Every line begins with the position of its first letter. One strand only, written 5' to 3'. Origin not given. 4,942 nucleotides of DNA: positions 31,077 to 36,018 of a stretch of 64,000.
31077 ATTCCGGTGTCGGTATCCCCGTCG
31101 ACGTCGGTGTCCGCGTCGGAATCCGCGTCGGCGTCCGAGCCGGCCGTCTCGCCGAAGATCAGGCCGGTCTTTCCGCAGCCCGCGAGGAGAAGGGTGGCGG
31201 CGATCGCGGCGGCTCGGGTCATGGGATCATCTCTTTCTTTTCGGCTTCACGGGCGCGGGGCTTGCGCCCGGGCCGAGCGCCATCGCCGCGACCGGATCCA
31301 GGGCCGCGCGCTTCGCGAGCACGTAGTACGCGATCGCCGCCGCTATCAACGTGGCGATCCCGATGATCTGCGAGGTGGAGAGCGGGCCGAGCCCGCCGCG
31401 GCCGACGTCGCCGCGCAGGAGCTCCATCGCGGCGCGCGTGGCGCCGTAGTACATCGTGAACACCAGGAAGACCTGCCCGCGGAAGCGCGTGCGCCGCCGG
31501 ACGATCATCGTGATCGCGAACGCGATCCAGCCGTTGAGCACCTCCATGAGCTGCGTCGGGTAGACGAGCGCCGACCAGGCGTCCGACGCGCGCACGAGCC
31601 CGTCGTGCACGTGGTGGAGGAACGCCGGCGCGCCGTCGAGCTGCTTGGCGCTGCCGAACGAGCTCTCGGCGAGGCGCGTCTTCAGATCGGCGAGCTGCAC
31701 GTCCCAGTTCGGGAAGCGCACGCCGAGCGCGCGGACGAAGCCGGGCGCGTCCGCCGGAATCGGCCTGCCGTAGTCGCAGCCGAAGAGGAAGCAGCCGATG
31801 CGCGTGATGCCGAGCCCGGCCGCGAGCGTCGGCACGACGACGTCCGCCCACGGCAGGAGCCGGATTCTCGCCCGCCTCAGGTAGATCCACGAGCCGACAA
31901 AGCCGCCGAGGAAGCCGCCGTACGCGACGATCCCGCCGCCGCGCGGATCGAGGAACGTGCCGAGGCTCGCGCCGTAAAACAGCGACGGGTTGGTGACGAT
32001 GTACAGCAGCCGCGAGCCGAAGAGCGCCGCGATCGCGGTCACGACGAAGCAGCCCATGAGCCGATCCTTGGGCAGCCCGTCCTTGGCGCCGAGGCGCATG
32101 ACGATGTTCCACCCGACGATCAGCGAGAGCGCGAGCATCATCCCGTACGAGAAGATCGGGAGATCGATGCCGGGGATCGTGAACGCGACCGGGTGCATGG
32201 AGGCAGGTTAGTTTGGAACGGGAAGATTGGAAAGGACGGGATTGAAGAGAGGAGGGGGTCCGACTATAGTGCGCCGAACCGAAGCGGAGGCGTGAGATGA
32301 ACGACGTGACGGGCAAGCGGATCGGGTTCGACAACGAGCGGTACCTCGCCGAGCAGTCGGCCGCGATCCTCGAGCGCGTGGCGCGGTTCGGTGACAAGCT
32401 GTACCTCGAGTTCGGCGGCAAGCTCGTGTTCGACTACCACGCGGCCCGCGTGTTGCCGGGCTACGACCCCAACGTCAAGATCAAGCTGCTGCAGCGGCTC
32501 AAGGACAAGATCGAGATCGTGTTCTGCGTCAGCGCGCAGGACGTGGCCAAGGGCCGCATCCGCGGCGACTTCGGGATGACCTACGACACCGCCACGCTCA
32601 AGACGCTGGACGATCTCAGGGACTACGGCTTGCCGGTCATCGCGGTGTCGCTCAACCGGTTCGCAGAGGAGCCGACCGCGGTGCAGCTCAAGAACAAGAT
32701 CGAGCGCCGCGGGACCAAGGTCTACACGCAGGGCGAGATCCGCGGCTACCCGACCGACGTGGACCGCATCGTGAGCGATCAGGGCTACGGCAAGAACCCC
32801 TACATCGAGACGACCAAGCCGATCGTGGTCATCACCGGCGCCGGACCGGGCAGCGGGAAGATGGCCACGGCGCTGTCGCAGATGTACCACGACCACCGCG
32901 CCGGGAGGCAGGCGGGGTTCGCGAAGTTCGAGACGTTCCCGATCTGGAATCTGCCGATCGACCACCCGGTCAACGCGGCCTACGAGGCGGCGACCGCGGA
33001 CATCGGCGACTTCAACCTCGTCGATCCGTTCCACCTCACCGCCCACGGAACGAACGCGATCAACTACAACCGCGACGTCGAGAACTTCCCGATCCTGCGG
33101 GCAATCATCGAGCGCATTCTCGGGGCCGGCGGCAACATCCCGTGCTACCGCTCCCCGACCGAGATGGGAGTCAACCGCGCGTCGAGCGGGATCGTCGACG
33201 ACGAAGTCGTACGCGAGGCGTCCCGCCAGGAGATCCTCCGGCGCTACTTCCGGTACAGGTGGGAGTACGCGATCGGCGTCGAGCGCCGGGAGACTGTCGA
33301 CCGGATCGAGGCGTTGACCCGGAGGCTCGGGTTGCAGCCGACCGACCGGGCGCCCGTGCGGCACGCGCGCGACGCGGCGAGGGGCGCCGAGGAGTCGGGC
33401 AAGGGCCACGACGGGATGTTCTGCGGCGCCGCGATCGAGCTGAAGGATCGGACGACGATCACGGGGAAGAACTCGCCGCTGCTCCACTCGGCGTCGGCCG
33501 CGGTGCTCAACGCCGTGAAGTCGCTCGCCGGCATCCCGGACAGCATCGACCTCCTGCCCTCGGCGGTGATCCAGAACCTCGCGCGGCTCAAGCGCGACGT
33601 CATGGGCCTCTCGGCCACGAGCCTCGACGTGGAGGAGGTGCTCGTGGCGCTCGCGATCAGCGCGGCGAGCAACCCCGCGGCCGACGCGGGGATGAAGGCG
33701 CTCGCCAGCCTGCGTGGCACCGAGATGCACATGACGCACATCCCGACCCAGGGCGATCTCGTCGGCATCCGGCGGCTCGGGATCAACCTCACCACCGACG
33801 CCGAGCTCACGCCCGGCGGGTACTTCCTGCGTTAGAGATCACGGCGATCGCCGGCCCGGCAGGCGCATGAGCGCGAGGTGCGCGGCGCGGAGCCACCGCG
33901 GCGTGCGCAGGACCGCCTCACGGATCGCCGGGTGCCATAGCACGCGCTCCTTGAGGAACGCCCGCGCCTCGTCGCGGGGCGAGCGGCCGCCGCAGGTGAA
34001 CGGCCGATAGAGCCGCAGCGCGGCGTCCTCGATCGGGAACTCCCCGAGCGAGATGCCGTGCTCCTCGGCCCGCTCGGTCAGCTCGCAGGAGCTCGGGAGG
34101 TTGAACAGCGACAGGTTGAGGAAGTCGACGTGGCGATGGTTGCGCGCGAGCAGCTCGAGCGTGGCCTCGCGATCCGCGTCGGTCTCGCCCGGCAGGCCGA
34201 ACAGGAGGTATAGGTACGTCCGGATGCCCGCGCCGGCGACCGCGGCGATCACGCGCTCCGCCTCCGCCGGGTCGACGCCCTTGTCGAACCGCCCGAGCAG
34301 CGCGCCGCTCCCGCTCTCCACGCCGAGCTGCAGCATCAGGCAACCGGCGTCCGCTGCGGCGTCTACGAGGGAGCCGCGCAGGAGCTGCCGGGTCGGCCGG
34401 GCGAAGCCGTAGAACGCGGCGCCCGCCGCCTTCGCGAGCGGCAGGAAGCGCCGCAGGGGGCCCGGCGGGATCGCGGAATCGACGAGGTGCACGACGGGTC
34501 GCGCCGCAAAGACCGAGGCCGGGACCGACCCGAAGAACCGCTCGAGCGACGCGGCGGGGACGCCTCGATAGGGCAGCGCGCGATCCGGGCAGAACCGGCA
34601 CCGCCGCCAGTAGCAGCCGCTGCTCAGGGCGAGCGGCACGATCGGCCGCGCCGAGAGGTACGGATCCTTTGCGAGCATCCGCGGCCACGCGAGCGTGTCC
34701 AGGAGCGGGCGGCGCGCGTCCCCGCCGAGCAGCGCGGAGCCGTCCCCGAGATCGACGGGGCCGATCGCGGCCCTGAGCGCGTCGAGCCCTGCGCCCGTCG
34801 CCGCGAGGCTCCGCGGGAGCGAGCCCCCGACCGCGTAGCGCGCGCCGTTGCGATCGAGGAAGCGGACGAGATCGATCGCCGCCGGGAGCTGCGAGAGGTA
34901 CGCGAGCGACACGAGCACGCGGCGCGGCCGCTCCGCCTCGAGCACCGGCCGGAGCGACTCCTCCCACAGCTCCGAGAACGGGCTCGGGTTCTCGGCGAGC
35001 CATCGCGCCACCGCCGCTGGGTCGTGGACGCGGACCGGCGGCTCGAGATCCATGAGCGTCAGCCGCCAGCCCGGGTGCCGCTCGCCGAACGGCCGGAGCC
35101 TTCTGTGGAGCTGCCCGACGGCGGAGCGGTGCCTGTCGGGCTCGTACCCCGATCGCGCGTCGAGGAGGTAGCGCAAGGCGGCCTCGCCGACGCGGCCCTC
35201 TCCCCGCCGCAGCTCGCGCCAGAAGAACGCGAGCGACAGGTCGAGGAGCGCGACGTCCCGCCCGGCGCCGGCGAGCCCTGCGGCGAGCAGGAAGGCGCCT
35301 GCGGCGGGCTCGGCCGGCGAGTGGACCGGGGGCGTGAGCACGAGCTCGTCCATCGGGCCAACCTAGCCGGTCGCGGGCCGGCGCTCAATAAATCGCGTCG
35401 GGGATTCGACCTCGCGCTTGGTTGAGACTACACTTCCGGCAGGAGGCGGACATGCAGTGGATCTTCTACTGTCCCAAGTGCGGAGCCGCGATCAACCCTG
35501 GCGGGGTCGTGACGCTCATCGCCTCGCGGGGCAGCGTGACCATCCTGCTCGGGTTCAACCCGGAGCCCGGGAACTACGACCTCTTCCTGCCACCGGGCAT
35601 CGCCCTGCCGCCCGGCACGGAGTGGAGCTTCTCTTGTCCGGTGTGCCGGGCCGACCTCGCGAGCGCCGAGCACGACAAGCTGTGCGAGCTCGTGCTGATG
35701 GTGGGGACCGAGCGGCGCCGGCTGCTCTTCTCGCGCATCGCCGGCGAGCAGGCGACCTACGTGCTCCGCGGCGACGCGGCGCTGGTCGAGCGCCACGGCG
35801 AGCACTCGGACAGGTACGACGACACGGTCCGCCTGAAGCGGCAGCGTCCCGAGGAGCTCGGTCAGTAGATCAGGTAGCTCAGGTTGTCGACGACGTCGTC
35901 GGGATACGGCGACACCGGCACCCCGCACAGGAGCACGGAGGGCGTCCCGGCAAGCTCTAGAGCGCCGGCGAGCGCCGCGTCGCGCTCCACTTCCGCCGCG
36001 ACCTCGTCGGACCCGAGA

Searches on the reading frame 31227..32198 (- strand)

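Call 43: search_protein_families(library=pfam, proteins=[window:31227-32198:-], max_evalue=0.001)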
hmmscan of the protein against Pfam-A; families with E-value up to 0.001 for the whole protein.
window:31227-32198:- (323 aa): 1 family
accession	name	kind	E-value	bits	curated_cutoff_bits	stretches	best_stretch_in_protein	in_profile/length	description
PF01790.23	LGT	-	3.8e-44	151.2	24.9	1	3-292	1-239/240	Prolipoprotein diacylglyceryl transferase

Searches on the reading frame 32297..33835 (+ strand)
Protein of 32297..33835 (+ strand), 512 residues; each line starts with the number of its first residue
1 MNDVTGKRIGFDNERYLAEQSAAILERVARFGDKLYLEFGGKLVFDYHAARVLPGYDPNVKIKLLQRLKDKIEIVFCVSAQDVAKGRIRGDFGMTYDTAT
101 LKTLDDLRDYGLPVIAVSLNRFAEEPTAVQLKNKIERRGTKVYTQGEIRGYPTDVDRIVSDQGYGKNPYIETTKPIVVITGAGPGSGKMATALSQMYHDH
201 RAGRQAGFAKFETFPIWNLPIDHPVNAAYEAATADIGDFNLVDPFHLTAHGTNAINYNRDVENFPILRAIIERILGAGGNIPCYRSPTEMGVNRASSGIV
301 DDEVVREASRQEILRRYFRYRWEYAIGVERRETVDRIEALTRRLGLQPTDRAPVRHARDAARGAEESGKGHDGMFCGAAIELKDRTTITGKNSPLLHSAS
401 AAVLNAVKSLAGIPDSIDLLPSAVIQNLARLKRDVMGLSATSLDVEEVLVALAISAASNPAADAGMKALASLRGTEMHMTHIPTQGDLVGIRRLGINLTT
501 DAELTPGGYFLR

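Call 43: search_protein_families(library=pfam, proteins=[window:32297-33835:+], max_evalue=0.001)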
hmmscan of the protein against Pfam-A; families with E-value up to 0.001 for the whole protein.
window:32297-33835:+ (512 aa): 2 families
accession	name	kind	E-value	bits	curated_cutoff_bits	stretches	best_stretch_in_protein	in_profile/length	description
PF08903.17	DUF1846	-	1.2e-148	494.8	27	1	9-343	1-331/333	Domain of unknown function DUF1846, N-terminal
PF20921.3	DUF1846_C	-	1.2e-44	152.2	27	1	350-504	2-147/153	Domain of unknown function DUF1846, C-terminal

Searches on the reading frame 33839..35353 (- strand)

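Call 43: search_protein_families(library=pfam, proteins=[window:33839-35353:-], max_evalue=0.001)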
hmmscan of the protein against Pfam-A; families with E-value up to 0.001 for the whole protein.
window:33839-35353:- (504 aa): 1 family
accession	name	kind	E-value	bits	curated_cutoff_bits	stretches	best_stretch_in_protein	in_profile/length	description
PF04055.27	Radical_SAM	-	1.7e-08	35.3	29.5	1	328-402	92-166/166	Radical SAM superfamily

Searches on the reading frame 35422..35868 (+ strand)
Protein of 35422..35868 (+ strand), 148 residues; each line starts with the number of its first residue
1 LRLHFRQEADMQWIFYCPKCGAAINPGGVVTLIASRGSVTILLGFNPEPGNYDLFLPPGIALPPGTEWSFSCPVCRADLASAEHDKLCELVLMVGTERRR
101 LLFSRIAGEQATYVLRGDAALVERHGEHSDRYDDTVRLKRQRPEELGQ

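Call 43: search_protein_families(library=pfam, proteins=[window:35422-35868:+], max_evalue=0.001)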
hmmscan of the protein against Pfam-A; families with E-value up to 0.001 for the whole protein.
window:35422-35868:+ (148 aa): 1 family
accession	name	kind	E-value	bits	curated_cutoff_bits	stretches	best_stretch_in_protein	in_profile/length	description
PF23548.1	Zn_ribbon_FGT1_2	-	9.2e-05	22.4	27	0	70-83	21-34/35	FORGETTER1 second zinc ribbon domain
